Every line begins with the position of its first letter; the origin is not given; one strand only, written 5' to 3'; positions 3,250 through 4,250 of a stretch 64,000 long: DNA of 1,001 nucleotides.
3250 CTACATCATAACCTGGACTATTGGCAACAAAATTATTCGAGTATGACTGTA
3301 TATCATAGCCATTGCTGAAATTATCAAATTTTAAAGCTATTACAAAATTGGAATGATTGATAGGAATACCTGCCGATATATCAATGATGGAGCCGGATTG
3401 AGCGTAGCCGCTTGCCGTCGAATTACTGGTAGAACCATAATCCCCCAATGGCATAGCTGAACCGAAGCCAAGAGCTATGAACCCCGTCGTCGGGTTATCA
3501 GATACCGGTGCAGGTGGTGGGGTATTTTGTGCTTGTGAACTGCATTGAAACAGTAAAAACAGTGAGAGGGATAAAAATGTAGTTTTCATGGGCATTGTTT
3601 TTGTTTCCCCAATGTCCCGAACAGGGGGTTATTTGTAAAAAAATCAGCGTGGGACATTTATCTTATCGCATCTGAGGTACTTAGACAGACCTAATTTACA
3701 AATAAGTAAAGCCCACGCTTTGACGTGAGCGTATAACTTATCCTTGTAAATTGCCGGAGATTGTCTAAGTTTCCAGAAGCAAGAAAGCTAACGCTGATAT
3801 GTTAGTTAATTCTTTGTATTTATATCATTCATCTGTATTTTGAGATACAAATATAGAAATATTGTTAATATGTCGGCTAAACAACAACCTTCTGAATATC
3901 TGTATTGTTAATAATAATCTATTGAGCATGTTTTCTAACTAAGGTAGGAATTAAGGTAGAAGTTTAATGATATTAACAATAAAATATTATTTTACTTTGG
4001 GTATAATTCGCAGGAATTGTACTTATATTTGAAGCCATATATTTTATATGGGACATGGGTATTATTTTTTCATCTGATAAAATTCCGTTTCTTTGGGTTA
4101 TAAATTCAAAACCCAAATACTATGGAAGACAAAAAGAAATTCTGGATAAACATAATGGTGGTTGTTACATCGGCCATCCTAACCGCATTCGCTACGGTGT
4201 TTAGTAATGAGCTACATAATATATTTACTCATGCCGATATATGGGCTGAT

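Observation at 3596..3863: Conserved ~250-nt structured non-coding block with compensatory base changes, 5' of a beta-barrel gene (copy 1): candidate novel cis-regulatory RNA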

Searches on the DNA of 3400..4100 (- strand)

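Call 6: search_rna_families(source=window, start=3400, end=4100, threshold=evalue, max_evalue=10, show_alignments=3)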
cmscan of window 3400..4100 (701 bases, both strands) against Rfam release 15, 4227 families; matches with E-value up to 10: 7.
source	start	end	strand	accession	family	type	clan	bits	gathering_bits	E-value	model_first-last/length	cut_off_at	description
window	3548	3648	-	RF01507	Afu_298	Gene; snRNA; snoRNA; CD-box;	-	17.8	40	7.8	1-93/93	no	A. fimigatus snoRNA Afu_298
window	3410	3435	-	RF02750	ES003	Gene; sRNA;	-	17.3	37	0.93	1-25/53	no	ES003 sRNA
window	3844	3906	-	RF00811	mir-84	Gene; miRNA;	-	15.7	60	1.2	1-75/75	no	mir-84 microRNA precursor family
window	3708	3841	-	RF01396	isrN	Gene; sRNA;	-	14.7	44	1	1-143/143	no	isrN Hfq binding RNA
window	3839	3912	-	RF00053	mir-7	Gene; miRNA;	-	14.5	51.8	7.3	1-91/91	no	mir-7 microRNA precursor family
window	3642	3710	-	RF00277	SNORD49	Gene; snRNA; snoRNA; CD-box;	CL00062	14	37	1.3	1-71/71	no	Small nucleolar RNA SNORD49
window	4022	4100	+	RF01807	GIR1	Gene; ribozyme;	-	12.9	100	1.9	1-81/201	3'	GIR1 branching ribozyme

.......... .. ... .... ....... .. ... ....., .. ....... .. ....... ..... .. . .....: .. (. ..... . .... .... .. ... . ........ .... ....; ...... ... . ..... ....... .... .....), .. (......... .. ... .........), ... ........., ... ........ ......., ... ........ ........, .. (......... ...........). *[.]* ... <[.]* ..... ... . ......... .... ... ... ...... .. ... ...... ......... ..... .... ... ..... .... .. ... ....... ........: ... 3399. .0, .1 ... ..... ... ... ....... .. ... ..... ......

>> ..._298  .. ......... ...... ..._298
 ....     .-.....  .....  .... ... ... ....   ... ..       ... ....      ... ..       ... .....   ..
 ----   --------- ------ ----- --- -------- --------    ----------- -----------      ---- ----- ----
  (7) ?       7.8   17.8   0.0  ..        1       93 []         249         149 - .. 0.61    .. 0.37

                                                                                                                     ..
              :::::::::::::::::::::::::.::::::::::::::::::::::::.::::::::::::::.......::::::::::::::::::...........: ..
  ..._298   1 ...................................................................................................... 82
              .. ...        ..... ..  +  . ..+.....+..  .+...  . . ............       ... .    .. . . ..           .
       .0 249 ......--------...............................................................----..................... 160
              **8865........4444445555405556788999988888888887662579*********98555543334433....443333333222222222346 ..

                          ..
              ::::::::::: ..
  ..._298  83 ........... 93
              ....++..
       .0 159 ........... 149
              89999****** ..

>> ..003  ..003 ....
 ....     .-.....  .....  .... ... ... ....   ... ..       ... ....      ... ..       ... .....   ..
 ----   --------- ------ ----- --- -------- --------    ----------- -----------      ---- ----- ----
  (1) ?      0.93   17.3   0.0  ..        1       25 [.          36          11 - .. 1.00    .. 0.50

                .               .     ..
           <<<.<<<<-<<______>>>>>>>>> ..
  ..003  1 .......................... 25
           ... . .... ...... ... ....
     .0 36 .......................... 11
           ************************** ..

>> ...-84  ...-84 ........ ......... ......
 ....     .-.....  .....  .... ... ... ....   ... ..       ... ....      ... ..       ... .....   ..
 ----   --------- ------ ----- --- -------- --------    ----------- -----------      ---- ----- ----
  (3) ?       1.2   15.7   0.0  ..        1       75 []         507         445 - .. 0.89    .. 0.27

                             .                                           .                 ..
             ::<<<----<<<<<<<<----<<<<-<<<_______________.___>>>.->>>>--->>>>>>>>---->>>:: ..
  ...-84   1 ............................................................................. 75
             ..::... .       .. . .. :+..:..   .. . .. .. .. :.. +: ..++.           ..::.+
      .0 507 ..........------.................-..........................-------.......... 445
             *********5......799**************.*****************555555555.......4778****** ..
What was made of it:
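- On Any Rfam 15 family: Window 3400-4100 at E<=10: only chance-level hits of 13-18 bits against thresholds of 37-100 (call 6).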

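Call 44: build_rna_model(alignment_id=A4)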
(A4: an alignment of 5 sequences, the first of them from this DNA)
Model R1 built from alignment A4 (5 sequences, 221 columns); structure: RNAalifold consensus.
model positions 215; base pairs 57; branch points 2; effective number of sequences 1.15; information 0.589 bits per position. Calibrated on 0.2 Mb of random sequence (short: E-values are rough).
structure used (alignment columns):
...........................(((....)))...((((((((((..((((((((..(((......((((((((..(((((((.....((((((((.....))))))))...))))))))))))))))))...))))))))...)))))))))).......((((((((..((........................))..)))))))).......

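Call 45: search_with_rna_model(model_id=R1, sources=[window, L003, L010, L012, L013, L014, L015, L016, L017, L018, L019, L020, L021, L022, L023, L024, L025, L026, L027, L028, L029, L030, L031, L032], max_evalue=10)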
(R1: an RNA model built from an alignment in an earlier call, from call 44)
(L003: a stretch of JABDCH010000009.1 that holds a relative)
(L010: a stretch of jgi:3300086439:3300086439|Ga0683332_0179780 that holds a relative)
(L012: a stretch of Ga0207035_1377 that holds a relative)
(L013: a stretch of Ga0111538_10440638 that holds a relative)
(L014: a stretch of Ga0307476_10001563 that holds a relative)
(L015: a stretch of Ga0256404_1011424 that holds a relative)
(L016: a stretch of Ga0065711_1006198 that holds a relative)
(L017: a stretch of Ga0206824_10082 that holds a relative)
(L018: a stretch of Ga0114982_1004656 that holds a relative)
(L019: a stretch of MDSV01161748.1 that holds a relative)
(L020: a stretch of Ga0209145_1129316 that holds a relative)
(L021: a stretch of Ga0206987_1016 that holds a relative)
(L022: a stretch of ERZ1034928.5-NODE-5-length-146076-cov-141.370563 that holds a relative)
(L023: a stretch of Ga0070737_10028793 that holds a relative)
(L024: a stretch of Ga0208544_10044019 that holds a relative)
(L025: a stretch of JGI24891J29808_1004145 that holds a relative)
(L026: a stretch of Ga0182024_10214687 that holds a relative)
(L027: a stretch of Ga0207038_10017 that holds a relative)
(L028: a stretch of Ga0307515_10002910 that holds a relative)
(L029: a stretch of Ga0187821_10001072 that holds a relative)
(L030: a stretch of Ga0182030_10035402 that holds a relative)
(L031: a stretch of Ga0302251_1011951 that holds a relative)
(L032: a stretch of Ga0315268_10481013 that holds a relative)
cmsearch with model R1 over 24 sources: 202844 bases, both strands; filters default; matches with E-value up to 10: 17.
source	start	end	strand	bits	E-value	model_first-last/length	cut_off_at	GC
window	3604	3818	-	254.9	2.2e-48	1-215/215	no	0.39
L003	6310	6525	+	249.1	3.1e-47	1-215/215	no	0.39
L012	2675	2890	-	249.1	3.1e-47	1-215/215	no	0.39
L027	11141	11356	+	249.1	3.1e-47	1-215/215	no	0.39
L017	4926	5139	+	233.4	3.9e-44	1-215/215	no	0.43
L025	560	768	+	222.2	6.4e-42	1-215/215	no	0.4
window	39587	39791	-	200.6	1.2e-37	1-215/215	no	0.45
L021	1667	1847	+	199.6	2e-37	1-180/215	3'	0.38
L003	6301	6494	-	27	0.0026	1-215/215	no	0.37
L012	2706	2899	+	27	0.0026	1-215/215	no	0.37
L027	11132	11325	-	27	0.0026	1-215/215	no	0.37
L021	1658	1833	-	20.2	0.059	24-215/215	no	0.38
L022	5586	5692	-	19.2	0.091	1-215/215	no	0.36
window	3636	3827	+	18.4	0.13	1-215/215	no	0.35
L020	207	404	+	11.2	3.5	1-215/215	no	0.43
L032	305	401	-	9.4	7.9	1-215/215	no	0.42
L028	437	526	+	9.2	8.8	1-215/215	no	0.48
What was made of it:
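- The model scores 200-255 bits on the gene strand against 18-27 on the other (call 45).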

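Call 63: search_with_rna_model(model_id=R1, sources=[L033, L034, L001, L002, L011], max_evalue=1)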
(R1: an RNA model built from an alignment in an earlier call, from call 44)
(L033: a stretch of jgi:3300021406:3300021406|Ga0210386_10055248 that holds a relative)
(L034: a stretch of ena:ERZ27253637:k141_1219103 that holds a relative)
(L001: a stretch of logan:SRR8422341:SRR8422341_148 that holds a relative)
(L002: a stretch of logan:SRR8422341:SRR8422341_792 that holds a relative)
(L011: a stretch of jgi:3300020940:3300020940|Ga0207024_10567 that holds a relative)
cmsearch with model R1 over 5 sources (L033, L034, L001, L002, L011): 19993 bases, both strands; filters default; matches with E-value up to 1: 7.
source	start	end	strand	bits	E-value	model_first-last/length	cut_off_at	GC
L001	1430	1644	+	254.9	2.2e-49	1-215/215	no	0.39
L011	2288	2503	+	249.1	3e-48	1-215/215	no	0.39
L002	2057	2261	+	200.6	1.2e-38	1-215/215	no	0.45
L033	182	389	+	52.7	2.2e-09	1-215/215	no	0.45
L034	154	361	+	52.7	2.2e-09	1-215/215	no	0.45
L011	2279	2472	-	27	0.00025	1-215/215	no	0.37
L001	1421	1612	-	18.4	0.013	1-215/215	no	0.35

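Call 68: search_with_rna_model(model_id=R1, sources=[window, L003, L017, L025, L033], max_evalue=0.00001, make_alignment=true, show_alignments=0)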
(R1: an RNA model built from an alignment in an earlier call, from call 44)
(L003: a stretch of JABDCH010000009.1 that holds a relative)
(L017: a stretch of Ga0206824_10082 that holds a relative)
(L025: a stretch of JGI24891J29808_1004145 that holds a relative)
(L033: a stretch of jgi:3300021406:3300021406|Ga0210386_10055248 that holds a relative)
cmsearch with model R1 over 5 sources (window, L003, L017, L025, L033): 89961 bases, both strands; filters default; matches with E-value up to 0.00001: 6.
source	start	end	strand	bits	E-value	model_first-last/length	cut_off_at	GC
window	3604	3818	-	254.9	9.8e-49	1-215/215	no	0.39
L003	6310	6525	+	249.1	1.4e-47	1-215/215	no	0.39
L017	4926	5139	+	233.4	1.7e-44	1-215/215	no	0.43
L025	560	768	+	222.2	2.9e-42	1-215/215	no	0.4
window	39587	39791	-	200.6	5.5e-38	1-215/215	no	0.45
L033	182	389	+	52.7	9.8e-09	1-215/215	no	0.45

Alignment A5: 6 matches aligned to the model, 223 columns, each read 5' to 3' on its own strand. Consensus structure (alignment columns), stored with it:
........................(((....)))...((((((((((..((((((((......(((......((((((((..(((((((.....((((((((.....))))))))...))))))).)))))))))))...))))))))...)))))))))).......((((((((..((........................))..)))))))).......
